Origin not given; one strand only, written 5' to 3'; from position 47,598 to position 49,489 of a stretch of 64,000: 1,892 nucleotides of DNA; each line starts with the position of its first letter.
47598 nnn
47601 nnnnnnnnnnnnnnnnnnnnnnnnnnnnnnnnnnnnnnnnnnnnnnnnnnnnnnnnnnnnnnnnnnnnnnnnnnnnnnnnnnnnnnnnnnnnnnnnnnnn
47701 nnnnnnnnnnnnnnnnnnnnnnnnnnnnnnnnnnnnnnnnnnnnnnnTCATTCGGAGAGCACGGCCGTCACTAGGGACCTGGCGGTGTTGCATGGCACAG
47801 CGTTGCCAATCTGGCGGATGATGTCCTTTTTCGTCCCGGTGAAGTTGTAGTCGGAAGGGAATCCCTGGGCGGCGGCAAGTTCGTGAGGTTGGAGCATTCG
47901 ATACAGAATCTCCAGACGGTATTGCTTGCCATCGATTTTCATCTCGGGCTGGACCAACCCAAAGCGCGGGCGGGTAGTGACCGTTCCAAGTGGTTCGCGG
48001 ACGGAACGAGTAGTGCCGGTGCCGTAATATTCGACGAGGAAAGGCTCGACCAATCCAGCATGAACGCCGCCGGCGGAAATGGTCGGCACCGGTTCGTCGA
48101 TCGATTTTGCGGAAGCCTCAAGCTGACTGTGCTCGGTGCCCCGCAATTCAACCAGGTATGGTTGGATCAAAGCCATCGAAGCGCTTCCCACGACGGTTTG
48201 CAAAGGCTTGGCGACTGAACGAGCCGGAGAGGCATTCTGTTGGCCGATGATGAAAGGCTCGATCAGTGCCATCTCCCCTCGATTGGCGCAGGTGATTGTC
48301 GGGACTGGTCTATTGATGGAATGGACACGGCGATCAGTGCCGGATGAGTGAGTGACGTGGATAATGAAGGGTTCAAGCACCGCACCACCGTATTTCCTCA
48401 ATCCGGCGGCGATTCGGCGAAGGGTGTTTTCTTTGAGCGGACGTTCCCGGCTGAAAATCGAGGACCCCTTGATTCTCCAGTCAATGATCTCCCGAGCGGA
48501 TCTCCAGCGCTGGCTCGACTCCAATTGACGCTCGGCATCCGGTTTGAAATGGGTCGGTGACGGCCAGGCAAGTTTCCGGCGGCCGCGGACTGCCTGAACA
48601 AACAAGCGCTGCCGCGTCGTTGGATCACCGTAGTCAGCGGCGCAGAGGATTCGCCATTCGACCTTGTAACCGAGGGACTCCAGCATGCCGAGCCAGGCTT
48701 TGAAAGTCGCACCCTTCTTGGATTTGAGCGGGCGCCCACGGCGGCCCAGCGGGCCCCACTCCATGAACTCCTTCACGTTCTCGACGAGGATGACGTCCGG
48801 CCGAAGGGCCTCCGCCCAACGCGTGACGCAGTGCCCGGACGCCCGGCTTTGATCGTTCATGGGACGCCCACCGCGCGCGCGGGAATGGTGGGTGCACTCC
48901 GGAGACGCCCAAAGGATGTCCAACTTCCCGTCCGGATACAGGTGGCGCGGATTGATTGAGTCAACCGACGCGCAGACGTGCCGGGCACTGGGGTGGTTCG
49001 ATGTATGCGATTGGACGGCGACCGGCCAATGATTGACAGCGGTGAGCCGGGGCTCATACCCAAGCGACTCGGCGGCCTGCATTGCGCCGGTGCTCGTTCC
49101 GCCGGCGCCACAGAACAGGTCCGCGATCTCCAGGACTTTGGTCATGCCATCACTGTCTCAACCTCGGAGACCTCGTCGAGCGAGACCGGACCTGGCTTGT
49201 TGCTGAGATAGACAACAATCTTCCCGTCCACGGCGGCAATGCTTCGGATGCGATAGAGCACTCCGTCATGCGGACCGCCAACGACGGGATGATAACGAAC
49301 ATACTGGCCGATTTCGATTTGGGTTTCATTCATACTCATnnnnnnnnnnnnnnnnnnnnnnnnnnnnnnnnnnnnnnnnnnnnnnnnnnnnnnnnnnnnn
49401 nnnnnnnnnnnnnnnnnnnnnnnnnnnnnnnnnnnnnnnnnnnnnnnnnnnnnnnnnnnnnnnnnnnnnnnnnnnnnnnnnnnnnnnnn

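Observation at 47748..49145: C5-cytosine methyltransferase with a four-fold tandemly repeated PxPTIT...EPF(I/L) segment, possibly multispecific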

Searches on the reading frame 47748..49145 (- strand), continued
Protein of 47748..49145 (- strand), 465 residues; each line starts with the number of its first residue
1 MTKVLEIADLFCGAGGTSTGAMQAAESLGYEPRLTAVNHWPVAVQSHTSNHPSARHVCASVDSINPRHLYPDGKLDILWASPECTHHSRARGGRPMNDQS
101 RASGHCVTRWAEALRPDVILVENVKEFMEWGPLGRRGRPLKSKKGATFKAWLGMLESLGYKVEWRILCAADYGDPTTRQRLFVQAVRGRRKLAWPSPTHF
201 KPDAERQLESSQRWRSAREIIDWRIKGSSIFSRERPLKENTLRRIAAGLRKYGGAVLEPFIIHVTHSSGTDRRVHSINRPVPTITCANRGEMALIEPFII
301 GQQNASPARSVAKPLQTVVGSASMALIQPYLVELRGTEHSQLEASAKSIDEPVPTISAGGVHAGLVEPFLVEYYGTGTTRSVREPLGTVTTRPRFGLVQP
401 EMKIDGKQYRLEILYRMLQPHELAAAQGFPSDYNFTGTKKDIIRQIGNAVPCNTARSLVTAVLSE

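Call 86: search_protein_families(library=padloc, proteins=[window:47748-49145:-], max_evalue=0.001)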
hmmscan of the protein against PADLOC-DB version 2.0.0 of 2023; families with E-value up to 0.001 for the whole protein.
window:47748-49145:- (465 aa): 46 families (the best 25 are shown)
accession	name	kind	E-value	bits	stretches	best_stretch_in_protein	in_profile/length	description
PDLC03378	MTase_II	-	9.8e-46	154.6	2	5-222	3-196/344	Type II methyltransferase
PDLC03234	MTase_II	-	1.2e-39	134.6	2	2-203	2-191/375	Type II methyltransferase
PDLC00033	DruM2|DruM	-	2.8e-38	130.2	2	5-205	22-208/368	DNA cytosine methylase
PDLC00026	DruM2|DruM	-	1.1e-35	121.8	2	6-258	6-232/336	DNA cytosine methylase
PDLC03326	MTase_II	-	1.1e-32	111.7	2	8-212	8-200/412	Type II methyltransferase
PDLC02654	DrmMII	-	6.3e-32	109.1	2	6-193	5-176/322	DrmMII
PDLC03272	MTase_II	-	2.7e-28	97.2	2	3-199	73-250/407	Type II methyltransferase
PDLC02650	DrmMII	-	5.3e-28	96.1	3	145-221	201-280/435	DrmMII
PDLC03307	MTase_II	-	3.1e-26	90.5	3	155-202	158-207/382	Type II methyltransferase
PDLC03237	MTase_II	-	4.1e-26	89.2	2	7-193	796-975/1036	Type II methyltransferase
PDLC03343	MTase_II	-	2.1e-20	71.1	2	7-188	8-169/462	Type II methyltransferase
PDLC02656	DrmMII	-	8e-19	65.8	2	402-463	405-466/491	DrmMII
PDLC00027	DruM2|DruM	-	1.1e-18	65.8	2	5-203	12-190/361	DNA cytosine methylase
PDLC00029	DruM2|DruM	-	3.7e-18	64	2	4-230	4-211/329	DNA cytosine methylase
PDLC03712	oMTase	-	6.4e-18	62.7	2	7-200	229-407/537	orphan methyltransferase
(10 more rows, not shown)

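Call 87: search_protein_families(library=phrogs, proteins=[window:47748-49145:-], max_evalue=1e-10)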
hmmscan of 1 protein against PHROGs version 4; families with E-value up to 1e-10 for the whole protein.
window:47748-49145:- (465 aa): 5 families
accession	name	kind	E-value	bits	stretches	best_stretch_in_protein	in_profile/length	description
phrog_116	-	other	2e-78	265.5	1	3-464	206-491/779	DNA methyltransferase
phrog_23072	-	other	4.2e-33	116.4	1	362-464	281-389/400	DNA methyltransferase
phrog_363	-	other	2.3e-31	110.1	1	5-199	54-227/327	DNA methyltransferase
phrog_29443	-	unknown function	1.4e-25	90.9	1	7-156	5-151/273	-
phrog_5999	-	other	1.3e-22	80.8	1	6-100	4-94/109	DNA methyltransferase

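Call 100: find_related_loci(query=window:47748-49145:-, collection=genome_contigs, flank=3000)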
Query window:47748-49145:- (465 aa) in genome_contigs; peptide patterns used: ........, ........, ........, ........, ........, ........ (x = any residue, [..] = any of these).
89 stretches matched a pattern; 12 encode a relative of the query (tblastn E <= 1e-3); 12 distinct loci.
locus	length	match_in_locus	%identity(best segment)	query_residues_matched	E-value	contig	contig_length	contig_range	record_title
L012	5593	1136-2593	48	3-465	9e-154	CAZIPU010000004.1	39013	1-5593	MAG TPA_asm: uncultured Syntrophales bacterium isolate binchicken_co20_416 genome assembly, contig: NODE_2293_length_390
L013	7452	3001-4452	48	3-463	2e-153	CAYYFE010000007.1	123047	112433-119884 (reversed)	MAG TPA_asm: uncultured Solibacteraceae bacterium isolate binchicken_co276_66 genome assembly, contig: NODE_160_length_1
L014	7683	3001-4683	46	1-465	7e-151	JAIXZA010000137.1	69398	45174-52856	MAG: Verrucomicrobiaceae bacterium isolate D8_MAG_00034 pond_D8_MAG_00034_000000000067, whole genome shotgun sequence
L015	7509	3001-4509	46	6-465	7e-141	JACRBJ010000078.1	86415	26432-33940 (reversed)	MAG: Chloroflexi bacterium isolate NC_groundwater_1617_Pr3_B-0.1um_54_22 SR-2_scaffold_141_3356962, whole genome shotgun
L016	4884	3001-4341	49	3-453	2e-140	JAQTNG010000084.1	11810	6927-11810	MAG: Elusimicrobia bacterium isolate STA_59 NODE_10845_length_11810_cov_4.129932_Sandtown_A, whole genome shotgun sequen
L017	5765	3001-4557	42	9-463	4e-125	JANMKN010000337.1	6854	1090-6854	MAG: Abditibacteriaceae bacterium isolate OTE_64_metabat_168 OTE_64_k141_3053105, whole genome shotgun sequence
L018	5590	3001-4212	50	83-463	1e-124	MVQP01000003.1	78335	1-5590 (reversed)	MAG: Syntrophorhabdus sp. PtaB.Bin047 A4E60_contig000003, whole genome shotgun sequence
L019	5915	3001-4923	39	1-465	7e-92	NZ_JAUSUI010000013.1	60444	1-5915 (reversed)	Ancylobacter polymorphus strain DSM 2457 Ga0480545_13, whole genome shotgun sequence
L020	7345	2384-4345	29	1-465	2e-66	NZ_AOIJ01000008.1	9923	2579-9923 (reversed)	Natrinema gari JCM 14663 contig_8, whole genome shotgun sequence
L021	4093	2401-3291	34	9-463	2e-33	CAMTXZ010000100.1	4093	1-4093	MAG: uncultured Chromatiaceae bacterium isolate G02_MAG_00001 genome assembly, contig: G02_MAG_00001_000000000126, whole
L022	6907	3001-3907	38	9-464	7e-22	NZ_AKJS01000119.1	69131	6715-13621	Pseudomonas sp. GM21 PMI22_contig_132.132, whole genome shotgun sequence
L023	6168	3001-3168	44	5-65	2e-10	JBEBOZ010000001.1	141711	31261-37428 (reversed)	MAG: Comamonas sp. isolate T1.bin.160 NODE_317_length_141711_cov_12.679844, whole genome shotgun sequence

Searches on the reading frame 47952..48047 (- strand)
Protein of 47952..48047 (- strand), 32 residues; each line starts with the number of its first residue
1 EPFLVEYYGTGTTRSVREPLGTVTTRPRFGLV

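Call 55: search_solved_structures(query=A2, max_evalue=10, show_alignments=5)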
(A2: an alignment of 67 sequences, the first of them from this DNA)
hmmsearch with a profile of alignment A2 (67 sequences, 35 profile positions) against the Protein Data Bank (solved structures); distinct sequences matched with E-value up to 10: 0.

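Call 90: search_protein_representatives(alignment_id=A4)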
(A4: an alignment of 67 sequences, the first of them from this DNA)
Query: 67 sequences, 35 profile positions. Proteins with E-value up to 0.001 (for the whole library): 3281; up to 1e-10: 1983; up to 1e-30: 470. The best 150 are listed.
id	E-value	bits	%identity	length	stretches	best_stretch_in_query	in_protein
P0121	3.8e-101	347.2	-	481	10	1-35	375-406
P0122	9.9e-98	336.3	-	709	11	1-35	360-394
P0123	1.3e-85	297.5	-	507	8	1-34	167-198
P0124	6.6e-85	295.2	-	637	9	1-35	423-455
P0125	1.6e-84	294.0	-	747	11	1-34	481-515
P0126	2.0e-84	293.7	-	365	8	1-35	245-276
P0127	3.0e-82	286.7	-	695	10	1-34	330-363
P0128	3.2e-82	286.6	-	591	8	1-35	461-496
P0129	4.3e-80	279.8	-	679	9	1-30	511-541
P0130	6.1e-79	276.1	-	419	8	1-35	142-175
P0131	7.3e-79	275.9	-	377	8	1-34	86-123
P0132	1.9e-76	268.2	-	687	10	1-35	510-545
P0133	7.0e-76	266.4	-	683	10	1-33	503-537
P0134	2.8e-75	264.4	-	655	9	1-35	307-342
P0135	1.0e-74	262.6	-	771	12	3-34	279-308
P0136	2.3e-72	255.1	-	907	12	1-34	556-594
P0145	3.7e-70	248.0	-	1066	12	2-35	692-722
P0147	1.4e-69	246.2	-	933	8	1-34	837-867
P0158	5.0e-65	231.6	-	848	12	1-35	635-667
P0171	2.3e-62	223.1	-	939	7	1-32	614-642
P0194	7.4e-58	208.7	-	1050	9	1-35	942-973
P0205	9.1e-56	202.0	-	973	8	1-34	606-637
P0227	8.3e-52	189.3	-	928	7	1-35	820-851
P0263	2.5e-48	178.2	-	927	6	1-35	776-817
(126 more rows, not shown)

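Call 91: search_protein_families(library=pfam, proteins=[P0145, P0136, P0147, P0194, P0171, P0205, P0227, P0263, P0121, P0158], max_evalue=0.00001)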
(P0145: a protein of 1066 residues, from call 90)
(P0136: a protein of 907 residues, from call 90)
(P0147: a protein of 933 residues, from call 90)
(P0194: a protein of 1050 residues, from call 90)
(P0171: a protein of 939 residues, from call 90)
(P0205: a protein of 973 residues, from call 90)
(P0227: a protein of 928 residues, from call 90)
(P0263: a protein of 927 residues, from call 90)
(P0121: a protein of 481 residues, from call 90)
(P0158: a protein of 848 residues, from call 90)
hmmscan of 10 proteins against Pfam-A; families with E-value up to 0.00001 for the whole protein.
P0145 (1066 aa): 2 families
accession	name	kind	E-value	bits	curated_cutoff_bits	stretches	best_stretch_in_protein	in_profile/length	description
PF00145.23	DNA_methylase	-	2.3e-31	109.9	22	2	4-197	3-167/324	C-5 cytosine-specific DNA methylase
PF00697.28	PRAI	-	1.2e-06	28.8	22.7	1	944-1057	90-192/193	N-(5'phosphoribosyl)anthranilate (PRA) isomerase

P0136 (907 aa): 1 family
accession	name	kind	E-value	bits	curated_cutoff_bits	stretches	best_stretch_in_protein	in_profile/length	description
PF00145.23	DNA_methylase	-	1.1e-22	81.3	22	1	27-212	3-165/324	C-5 cytosine-specific DNA methylase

P0147 (933 aa): 2 families
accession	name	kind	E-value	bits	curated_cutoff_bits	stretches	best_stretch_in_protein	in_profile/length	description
PF00145.23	DNA_methylase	-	7e-20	72.1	22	1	418-521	77-168/324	C-5 cytosine-specific DNA methylase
PF13403.11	Hint_2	-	2.8e-06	28.2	28.4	1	88-130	2-44/147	Hint domain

P0194 (1050 aa): 3 families
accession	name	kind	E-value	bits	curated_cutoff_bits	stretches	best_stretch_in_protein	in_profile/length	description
PF00145.23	DNA_methylase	-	6.8e-23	82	22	1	996-1042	275-321/324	C-5 cytosine-specific DNA methylase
PF14890.11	Intein_splicing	-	3.2e-06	27.5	35.8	0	133-443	49-155/155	Intein splicing domain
PF14528.11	LAGLIDADG_3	-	4.7e-06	27.2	22.5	0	321-369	3-55/82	LAGLIDADG-like domain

P0171 (939 aa): 3 families
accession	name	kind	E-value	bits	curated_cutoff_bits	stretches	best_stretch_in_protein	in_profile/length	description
PF00145.23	DNA_methylase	-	1.9e-30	106.8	22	3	6-126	2-113/324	C-5 cytosine-specific DNA methylase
PF13403.11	Hint_2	-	1.2e-07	32.6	28.4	1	128-173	2-47/147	Hint domain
PF14890.11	Intein_splicing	-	1.3e-07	32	35.8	1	167-488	42-155/155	Intein splicing domain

P0205 (973 aa): 3 families
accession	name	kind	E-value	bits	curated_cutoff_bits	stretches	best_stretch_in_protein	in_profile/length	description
PF00145.23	DNA_methylase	-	6.4e-27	95.3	22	2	431-549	71-180/324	C-5 cytosine-specific DNA methylase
PF14528.11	LAGLIDADG_3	-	7.2e-07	29.8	22.5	0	307-363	2-62/82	LAGLIDADG-like domain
PF13403.11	Hint_2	-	3.8e-06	27.8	28.4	1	87-127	2-42/147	Hint domain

P0227 (928 aa): 2 families
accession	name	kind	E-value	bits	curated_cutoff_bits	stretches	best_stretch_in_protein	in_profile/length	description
PF00145.23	DNA_methylase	-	4.1e-30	105.7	22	2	430-538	71-167/324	C-5 cytosine-specific DNA methylase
PF14890.11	Intein_splicing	-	5.8e-07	29.9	35.8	1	134-429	53-155/155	Intein splicing domain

P0263 (927 aa): 3 families
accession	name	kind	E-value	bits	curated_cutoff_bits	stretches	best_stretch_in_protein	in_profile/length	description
PF00145.23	DNA_methylase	-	7.2e-28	98.4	22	2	430-548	71-180/324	C-5 cytosine-specific DNA methylase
PF14528.11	LAGLIDADG_3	-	1.8e-09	38.2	22.5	0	296-355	2-55/82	LAGLIDADG-like domain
PF13403.11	Hint_2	-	5.6e-06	27.2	28.4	0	84-129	2-47/147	Hint domain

P0121 (481 aa): 1 family
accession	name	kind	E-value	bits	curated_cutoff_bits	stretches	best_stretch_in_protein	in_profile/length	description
PF00145.23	DNA_methylase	-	5.7e-08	33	22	1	422-469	274-321/324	C-5 cytosine-specific DNA methylase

P0158 (848 aa): 1 family
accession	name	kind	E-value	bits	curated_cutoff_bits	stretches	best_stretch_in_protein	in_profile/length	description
PF00145.23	DNA_methylase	-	1.1e-28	101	22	2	7-212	2-178/324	C-5 cytosine-specific DNA methylase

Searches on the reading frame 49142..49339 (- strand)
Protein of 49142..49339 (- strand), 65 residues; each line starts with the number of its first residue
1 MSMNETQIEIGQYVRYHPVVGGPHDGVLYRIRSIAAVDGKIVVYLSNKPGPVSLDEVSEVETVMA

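Call 23: search_protein_families(library=phrogs, proteins=[window:49142-49339:-], max_evalue=0.001)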
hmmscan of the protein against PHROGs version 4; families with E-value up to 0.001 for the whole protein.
window:49142-49339:- (65 aa): 0 families

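Call 64: search_protein_families(library=pfam, proteins=[window:49142-49339:-], max_evalue=0.01)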
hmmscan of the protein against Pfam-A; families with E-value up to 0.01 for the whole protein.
window:49142-49339:- (65 aa): 0 families

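Call 86: search_protein_families(library=padloc, proteins=[window:49142-49339:-], max_evalue=0.001)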
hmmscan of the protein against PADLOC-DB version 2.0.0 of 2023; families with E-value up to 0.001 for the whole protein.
window:49142-49339:- (65 aa): 0 families
